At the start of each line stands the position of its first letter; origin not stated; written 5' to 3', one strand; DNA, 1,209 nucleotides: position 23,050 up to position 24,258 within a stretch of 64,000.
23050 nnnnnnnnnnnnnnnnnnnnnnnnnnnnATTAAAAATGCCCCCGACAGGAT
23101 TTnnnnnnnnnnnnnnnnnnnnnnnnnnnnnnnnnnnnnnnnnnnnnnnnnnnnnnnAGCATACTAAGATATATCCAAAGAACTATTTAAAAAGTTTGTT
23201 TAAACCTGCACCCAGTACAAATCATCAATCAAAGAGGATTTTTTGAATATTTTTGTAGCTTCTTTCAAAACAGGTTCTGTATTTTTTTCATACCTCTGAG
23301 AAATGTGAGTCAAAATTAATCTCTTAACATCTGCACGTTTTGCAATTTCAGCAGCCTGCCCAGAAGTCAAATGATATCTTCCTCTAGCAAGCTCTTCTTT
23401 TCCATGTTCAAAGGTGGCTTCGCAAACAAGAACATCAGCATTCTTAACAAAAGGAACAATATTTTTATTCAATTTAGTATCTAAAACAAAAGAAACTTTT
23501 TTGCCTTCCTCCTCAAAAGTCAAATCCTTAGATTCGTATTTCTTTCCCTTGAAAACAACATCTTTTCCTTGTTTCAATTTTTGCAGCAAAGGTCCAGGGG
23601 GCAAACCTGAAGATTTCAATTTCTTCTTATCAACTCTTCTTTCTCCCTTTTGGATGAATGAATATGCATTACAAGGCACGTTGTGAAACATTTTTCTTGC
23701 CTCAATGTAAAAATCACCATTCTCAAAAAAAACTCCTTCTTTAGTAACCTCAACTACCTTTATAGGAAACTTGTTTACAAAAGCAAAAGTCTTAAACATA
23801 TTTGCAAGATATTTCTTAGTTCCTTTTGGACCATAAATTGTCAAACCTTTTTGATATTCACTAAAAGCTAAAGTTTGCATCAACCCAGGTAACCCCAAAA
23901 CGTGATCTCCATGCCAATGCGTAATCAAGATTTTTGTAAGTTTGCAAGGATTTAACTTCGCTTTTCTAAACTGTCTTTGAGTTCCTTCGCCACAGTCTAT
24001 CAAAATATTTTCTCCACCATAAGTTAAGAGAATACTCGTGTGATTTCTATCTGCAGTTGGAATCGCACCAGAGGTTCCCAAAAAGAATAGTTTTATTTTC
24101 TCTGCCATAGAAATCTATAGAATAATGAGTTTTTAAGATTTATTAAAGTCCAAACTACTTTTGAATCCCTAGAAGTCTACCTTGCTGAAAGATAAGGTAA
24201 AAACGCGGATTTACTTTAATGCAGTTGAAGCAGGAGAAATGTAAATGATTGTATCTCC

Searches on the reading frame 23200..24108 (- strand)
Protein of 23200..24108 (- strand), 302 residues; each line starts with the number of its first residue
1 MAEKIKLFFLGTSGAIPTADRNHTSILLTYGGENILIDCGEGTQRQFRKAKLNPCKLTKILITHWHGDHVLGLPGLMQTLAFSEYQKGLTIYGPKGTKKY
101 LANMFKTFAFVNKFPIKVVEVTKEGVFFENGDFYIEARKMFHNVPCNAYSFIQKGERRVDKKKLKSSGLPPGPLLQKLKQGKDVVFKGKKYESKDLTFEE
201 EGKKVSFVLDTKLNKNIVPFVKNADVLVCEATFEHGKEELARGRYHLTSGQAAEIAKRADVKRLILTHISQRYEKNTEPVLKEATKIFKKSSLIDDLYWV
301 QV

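Call 11: search_protein_families(library=pfam, proteins=[window:23200-24108:-], max_evalue=0.01)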
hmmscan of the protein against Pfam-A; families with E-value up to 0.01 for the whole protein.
window:23200-24108:- (302 aa): 4 families
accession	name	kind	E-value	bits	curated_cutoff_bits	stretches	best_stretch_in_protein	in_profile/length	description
PF12706.13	Lactamase_B_2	-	1e-21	77.9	27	2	34-145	2-115/200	Beta-lactamase superfamily domain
PF00753.33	Lactamase_B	-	2.6e-15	57.3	22.7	1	21-126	4-116/196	Metallo-beta-lactamase superfamily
PF13691.12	Lactamase_B_4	-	7e-08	32.4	27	1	16-70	5-61/63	tRNase Z endonuclease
PF23023.1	Anti-Pycsar_Apyc1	-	0.00011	22.3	50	1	9-91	7-85/250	Anti-Pycsar protein Apyc1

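Call 17: find_related_loci(query=window:23200-24108:-, collection=genome_contigs, flank=10000)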
Query window:23200-24108:- (302 aa) in genome_contigs; peptide patterns used: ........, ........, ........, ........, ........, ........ (x = any residue, [..] = any of these).
599 stretches matched a pattern (row limit reached: there are more); 453 encode a relative of the query (tblastn E <= 1e-3); the best 80 are kept; 80 distinct loci.
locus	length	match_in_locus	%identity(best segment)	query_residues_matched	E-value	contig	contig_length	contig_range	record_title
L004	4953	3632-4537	72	1-302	4e-149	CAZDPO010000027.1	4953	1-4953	MAG TPA_asm: Candidatus Woesearchaeota archaeon isolate SRP178699_co1_618 genome assembly, contig: NODE_25499_length_495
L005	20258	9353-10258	64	1-302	2e-129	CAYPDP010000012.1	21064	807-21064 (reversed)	MAG TPA_asm: Candidatus Woesearchaeota archaeon isolate SRP216583_co1_179 genome assembly, contig: NODE_1964_length_2106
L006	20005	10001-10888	62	5-302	9e-128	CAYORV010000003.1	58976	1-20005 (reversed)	MAG TPA_asm: Candidatus Woesearchaeota archaeon isolate SRP104257_co1_218 genome assembly, contig: NODE_99_length_58976_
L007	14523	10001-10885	62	5-302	2e-126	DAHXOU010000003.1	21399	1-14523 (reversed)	MAG TPA_asm: Nanoarchaeota archaeon isolate clean1862 k141_103111, whole genome shotgun sequence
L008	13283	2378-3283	64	1-302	1e-126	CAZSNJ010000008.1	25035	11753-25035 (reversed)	MAG TPA_asm: Candidatus Woesearchaeota archaeon isolate SRP260945_co4_228 genome assembly, contig: NODE_270_length_25035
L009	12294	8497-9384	61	5-302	5e-124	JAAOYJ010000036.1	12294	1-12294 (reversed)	Candidatus Pacearchaeota archaeon isolate DPANNHV_H1.bin.34 k83_2320486, whole genome shotgun sequence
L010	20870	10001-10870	64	5-297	2e-123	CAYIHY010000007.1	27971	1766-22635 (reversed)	MAG TPA_asm: Candidatus Woesearchaeota archaeon isolate ERP119705_co22_17 genome assembly, contig: NODE_1363_length_2797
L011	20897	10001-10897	61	1-302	3e-123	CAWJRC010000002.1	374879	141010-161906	MAG: uncultured archaeon isolate MFD03726.bin.2.13 genome assembly, contig: contig_25028, whole genome shotgun sequence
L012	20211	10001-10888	60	5-302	6e-123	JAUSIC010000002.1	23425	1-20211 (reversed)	MAG: Nanoarchaeota archaeon isolate E14_metabat.bin.221 E14_k141_254879, whole genome shotgun sequence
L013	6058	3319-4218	61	1-302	2e-122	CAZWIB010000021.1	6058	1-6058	MAG TPA_asm: Candidatus Woesearchaeota archaeon isolate binchicken_co275_507 genome assembly, contig: NODE_23624_length_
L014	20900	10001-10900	59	1-302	3e-122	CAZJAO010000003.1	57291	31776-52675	MAG TPA_asm: Candidatus Woesearchaeota archaeon isolate binchicken_co241_373 genome assembly, contig: NODE_505_length_57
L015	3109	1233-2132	58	3-302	8e-126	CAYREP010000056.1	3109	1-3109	MAG TPA_asm: Candidatus Woesearchaeota archaeon isolate binchicken_co81_518 genome assembly, contig: NODE_67333_length_3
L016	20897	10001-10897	61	1-302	2e-121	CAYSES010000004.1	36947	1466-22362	MAG TPA_asm: Candidatus Woesearchaeota archaeon isolate binchicken_co150_92 genome assembly, contig: NODE_2370_length_36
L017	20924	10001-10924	60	5-302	3e-121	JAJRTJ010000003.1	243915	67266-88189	MAG: archaeon isolate Dive96_bin1.432 k141_3801776, whole genome shotgun sequence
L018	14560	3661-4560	61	1-302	2e-120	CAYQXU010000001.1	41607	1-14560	MAG TPA_asm: Candidatus Woesearchaeota archaeon isolate SRP269290_co8_161 genome assembly, contig: NODE_85_length_41607_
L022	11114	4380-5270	63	5-302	1e-119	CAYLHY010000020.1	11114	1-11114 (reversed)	MAG TPA_asm: Candidatus Woesearchaeota archaeon isolate binchicken_co19_580 genome assembly, contig: NODE_10069_length_1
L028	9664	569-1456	58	5-302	2e-117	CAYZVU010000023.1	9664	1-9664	MAG TPA_asm: Candidatus Woesearchaeota archaeon isolate SRP104257_co1_18 genome assembly, contig: NODE_5751_length_9664_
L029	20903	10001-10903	60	1-302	2e-117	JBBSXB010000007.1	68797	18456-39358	MAG: Nanoarchaeota archaeon isolate H41-bin091_1 H41_bin091_1_000000000007, whole genome shotgun sequence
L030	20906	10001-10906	58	1-302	6e-117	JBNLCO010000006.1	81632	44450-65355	MAG: Candidatus Pacearchaeota archaeon isolate C1C2.bin.74.orig k141_2349233, whole genome shotgun sequence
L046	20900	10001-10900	59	1-302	1e-113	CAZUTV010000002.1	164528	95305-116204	MAG TPA_asm: Candidatus Woesearchaeota archaeon isolate binchicken_co274_125 genome assembly, contig: NODE_149_length_16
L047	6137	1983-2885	55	1-302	4e-113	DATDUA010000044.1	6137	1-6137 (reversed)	MAG TPA_asm: Candidatus Nanoarchaeia archaeon isolate SMAG_U8045 k141_1882747, whole genome shotgun sequence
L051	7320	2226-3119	57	4-302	2e-112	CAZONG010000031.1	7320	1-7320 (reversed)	MAG TPA_asm: Candidatus Woesearchaeota archaeon isolate SRP093185_co1_217 genome assembly, contig: NODE_7660_length_7320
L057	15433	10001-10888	58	5-302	7e-112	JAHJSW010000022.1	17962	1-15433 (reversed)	MAG: Nanoarchaeota archaeon isolate OS_PC_MetaG.mb.31 OS_PC_MetaG.mb.31_k141_448855, whole genome shotgun sequence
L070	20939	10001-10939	57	5-302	1e-107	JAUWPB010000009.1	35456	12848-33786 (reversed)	MAG: Nanoarchaeota archaeon isolate CSMAG_2465 CSMAG_2465_k141_1025421_length_35456_cov_47.9222, whole genome shotgun se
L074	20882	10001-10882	54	3-297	6e-106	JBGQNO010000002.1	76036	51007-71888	MAG: Candidatus Nanoarchaeia archaeon isolate OBJ2_061818_130_46 k141_497975_length_76036_cov_23.9002, whole genome shot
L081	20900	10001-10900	55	1-302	2e-102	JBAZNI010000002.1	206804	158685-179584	MAG: Candidatus Pacearchaeota archaeon isolate SO_2017_LW4_63 scaffold_195_c1_LW137-91_2017, whole genome shotgun sequen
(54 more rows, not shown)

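Call 25: search_protein_families(library=pfam, proteins=[L022:558-1697:-, L057:11051-12112:+, L029:11385-11789:+, L074:7474-7872:-, L051:3422-3835:+, L081:12747-13154:+, L070:15741-16616:-, L028:1683-3329:+, L015:2678-2938:+, L011:14037-14321:+], max_evalue=0.001)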
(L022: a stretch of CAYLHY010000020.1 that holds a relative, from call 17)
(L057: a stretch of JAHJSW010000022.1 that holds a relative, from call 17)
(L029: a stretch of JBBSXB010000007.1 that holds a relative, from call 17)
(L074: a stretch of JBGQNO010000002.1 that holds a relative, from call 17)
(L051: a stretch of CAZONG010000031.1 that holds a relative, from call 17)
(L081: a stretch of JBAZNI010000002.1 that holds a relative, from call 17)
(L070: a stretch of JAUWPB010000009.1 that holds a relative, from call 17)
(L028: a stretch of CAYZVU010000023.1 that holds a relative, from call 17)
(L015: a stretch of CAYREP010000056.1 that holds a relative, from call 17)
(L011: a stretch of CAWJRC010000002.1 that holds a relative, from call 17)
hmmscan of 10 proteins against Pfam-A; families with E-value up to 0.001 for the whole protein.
L022:558-1697:- (379 aa): 11 families
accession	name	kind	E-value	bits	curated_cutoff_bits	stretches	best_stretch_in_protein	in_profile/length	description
PF04015.17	DUF362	-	1.1e-53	182.7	24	1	46-248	1-199/200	Domain of unknown function (DUF362)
PF00037.32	Fer4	-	1.5e-10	40.9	21.1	2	314-333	5-24/24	4Fe-4S binding domain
PF12838.12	Fer4_7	-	9.7e-09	36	27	1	316-359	1-52/52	4Fe-4S dicluster domain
PF12837.12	Fer4_6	-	8.9e-07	29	25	0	313-332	5-24/24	4Fe-4S binding domain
PF12797.12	Fer4_2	-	1.5e-06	28.2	24.5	0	336-357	1-22/22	4Fe-4S binding domain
PF13187.11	Fer4_9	-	4.2e-06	27.1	27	1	316-359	1-51/52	4Fe-4S dicluster domain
PF13484.11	Fer4_16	-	1.3e-05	26.4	30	1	316-346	1-30/66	4Fe-4S double cluster binding domain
PF13237.11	Fer4_10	-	2.4e-05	24.6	25.5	1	311-356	3-53/53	4Fe-4S dicluster domain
PF14697.11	Fer4_21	-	3.2e-05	24.4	35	1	313-360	4-57/59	4Fe-4S dicluster domain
PF13534.11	Fer4_17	-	8.2e-05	23.5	22.2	0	312-329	41-58/61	4Fe-4S dicluster domain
PF13183.11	Fer4_8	-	0.00022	22.1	27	0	314-329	2-17/68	4Fe-4S dicluster domain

L057:11051-12112:+ (353 aa): 10 families
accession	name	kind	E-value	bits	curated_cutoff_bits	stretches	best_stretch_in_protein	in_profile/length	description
PF04015.17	DUF362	-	1.6e-55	188.7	24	1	40-237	1-198/200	Domain of unknown function (DUF362)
PF00037.32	Fer4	-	1.9e-10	40.5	21.1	1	300-322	2-24/24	4Fe-4S binding domain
PF12837.12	Fer4_6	-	8.3e-08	32.3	25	1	299-321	2-24/24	4Fe-4S binding domain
PF12797.12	Fer4_2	-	1.8e-07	31.1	24.5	1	298-318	2-22/22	4Fe-4S binding domain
PF13237.11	Fer4_10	-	5.9e-07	29.8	25.5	1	300-345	3-53/53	4Fe-4S dicluster domain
PF14697.11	Fer4_21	-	1.7e-06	28.5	35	1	301-349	3-57/59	4Fe-4S dicluster domain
PF12838.12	Fer4_7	-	6.1e-06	27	27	1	305-348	1-52/52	4Fe-4S dicluster domain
PF13187.11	Fer4_9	-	0.00021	21.7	27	1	305-348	1-51/52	4Fe-4S dicluster domain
PF13484.11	Fer4_16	-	0.00047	21.3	30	1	305-335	1-30/66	4Fe-4S double cluster binding domain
PF13183.11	Fer4_8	-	0.00071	20.5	27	0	304-318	3-17/68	4Fe-4S dicluster domain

L029:11385-11789:+ (134 aa): 1 family
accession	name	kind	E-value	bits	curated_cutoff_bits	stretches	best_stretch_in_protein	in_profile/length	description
PF01451.26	LMWPc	-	4.4e-13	50.1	23.2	1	4-129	1-143/144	Low molecular weight phosphotyrosine protein phosphatase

L074:7474-7872:- (132 aa): 1 family
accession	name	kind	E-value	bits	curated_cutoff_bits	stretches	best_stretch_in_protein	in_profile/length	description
PF01451.26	LMWPc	-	4.8e-17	62.9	23.2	1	3-129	1-144/144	Low molecular weight phosphotyrosine protein phosphatase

L051:3422-3835:+ (137 aa): 1 family
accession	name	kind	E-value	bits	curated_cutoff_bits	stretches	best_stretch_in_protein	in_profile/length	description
PF01894.22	UPF0047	-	8.2e-35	119.9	27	1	21-134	2-117/117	Uncharacterised protein family UPF0047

L081:12747-13154:+ (135 aa): 2 families
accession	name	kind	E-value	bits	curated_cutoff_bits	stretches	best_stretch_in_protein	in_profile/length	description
PF00293.34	NUDIX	-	2.7e-13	50.5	21.1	1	3-80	3-81/134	NUDIX domain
PF14815.12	NUDIX_4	-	0.00094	19.4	35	0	11-63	5-54/113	NUDIX domain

L070:15741-16616:- (291 aa): 1 family
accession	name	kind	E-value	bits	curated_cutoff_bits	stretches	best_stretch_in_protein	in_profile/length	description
PF00892.27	EamA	-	1e-21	78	28.2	2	3-134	2-134/135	EamA-like transporter family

L028:1683-3329:+ (548 aa): 2 families
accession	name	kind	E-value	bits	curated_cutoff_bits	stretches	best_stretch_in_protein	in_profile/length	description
PF03129.25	HGTP_anticodon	-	3.5e-19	69.2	21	1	444-533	1-93/94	Anticodon binding domain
PF00587.30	tRNA-synt_2b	-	2.1e-09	38.2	29.3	1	225-420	31-176/179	tRNA synthetase class II core domain (G, H, P, S and T)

L015:2678-2938:+ (86 aa): 2 families
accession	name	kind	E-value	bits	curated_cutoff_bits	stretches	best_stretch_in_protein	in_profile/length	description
PF12961.13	DUF3850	-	3.1e-16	59.8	22.9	1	6-84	4-76/77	Domain of unknown function (DUF3850)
PF04266.20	ASCH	-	0.0005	21.2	21.2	1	9-80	4-71/103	ASCH domain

L011:14037-14321:+ (94 aa): 0 families

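Call 26: search_protein_families(library=pfam, proteins=[L046:8096-8419:+, L030:6876-7442:-, L047:1265-1840:-, L011:11022-11876:+], max_evalue=0.001)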
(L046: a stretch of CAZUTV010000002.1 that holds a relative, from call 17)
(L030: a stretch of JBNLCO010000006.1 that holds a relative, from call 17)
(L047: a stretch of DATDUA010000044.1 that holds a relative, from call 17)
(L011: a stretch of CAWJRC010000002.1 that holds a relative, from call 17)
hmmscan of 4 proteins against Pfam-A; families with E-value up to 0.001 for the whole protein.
L046:8096-8419:+ (107 aa): 0 families

L030:6876-7442:- (188 aa): 6 families
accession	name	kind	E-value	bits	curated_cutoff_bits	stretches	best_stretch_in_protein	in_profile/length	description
PF06821.19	Ser_hydrolase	-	1.5e-21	77.5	22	1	5-177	2-157/172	Serine hydrolase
PF00561.26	Abhydrolase_1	-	1e-08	35.6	25.8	1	3-104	2-111/245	alpha/beta hydrolase fold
PF12697.13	Abhydrolase_6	-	6.5e-08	33.9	26.3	1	4-111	1-101/217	Alpha/beta hydrolase family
PF10230.15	LIDHydrolase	-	0.00034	20.9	27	0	51-105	69-125/262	Lipid-droplet associated hydrolase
PF08538.16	DUF1749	-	0.00035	20.2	24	1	46-100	86-144/299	Protein of unknown function (DUF1749)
PF12146.15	Hydrolase_4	-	0.00095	19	27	0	64-106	77-117/239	Serine aminopeptidase, S33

L047:1265-1840:- (191 aa): 4 families
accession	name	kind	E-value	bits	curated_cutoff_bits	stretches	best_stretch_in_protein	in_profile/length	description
PF06821.19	Ser_hydrolase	-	2.1e-22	80.3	22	1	9-178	2-156/172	Serine hydrolase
PF00561.26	Abhydrolase_1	-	2.1e-08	34.6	25.8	1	8-110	3-112/245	alpha/beta hydrolase fold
PF12697.13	Abhydrolase_6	-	0.00017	22.8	26.3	1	8-108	1-100/217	Alpha/beta hydrolase family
PF10230.15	LIDHydrolase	-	0.00058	20.1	27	0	53-101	69-117/262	Lipid-droplet associated hydrolase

L011:11022-11876:+ (284 aa): 1 family
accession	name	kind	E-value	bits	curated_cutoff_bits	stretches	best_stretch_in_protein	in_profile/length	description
PF02906.19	Fe_hyd_lg_C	-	2.5e-37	129.3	22.1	1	15-234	2-245/245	Iron only hydrogenase large subunit, C-terminal domain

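Call 44: search_solved_structures(query=window:23200-24108:-, max_evalue=1e-10)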
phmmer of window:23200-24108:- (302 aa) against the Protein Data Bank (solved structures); distinct sequences matched with E-value up to 1e-10: 13.
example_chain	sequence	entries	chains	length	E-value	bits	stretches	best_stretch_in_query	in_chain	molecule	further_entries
1y44_A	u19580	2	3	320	7.6e-54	185.7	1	6-296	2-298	Ribonuclease Z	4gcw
2fk6_A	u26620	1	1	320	1.9e-52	181.1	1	6-296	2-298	RIBONUCLEASE Z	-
2cbn_A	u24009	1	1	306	2.3e-51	177.5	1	6-297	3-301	RIBONUCLEASE Z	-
3zwf_A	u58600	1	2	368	1.1e-40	142.4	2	7-102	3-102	ZINC PHOSPHODIESTERASE ELAC PROTEIN 1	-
9ey0_E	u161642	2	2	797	1.4e-24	89.6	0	201-275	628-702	Zinc phosphodiesterase ELAC protein 2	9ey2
8z0p_A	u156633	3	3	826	1.7e-24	89.3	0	201-275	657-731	Zinc phosphodiesterase ELAC protein 2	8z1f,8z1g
8rr1_E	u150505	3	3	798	7.1e-24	87.3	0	201-275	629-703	Zinc phosphodiesterase ELAC protein 2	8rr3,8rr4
9ey1_E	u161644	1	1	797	3.5e-23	85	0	201-275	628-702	Zinc phosphodiesterase ELAC protein 2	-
8cbl_E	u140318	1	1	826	4.1e-23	84.8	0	201-275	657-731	Zinc phosphodiesterase ELAC protein 2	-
8gyg_A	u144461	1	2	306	8.8e-20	73.9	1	8-106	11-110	Arysulfatase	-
1zkp_A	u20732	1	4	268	2.5e-17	65.8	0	208-289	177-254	hypothetical protein BA1088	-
5mtz_A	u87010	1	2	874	2.5e-16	62.5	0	199-276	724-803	Ribonuclease Z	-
6kns_A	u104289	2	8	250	2.6e-12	49.4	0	204-288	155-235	Putative metal-dependent hydrolase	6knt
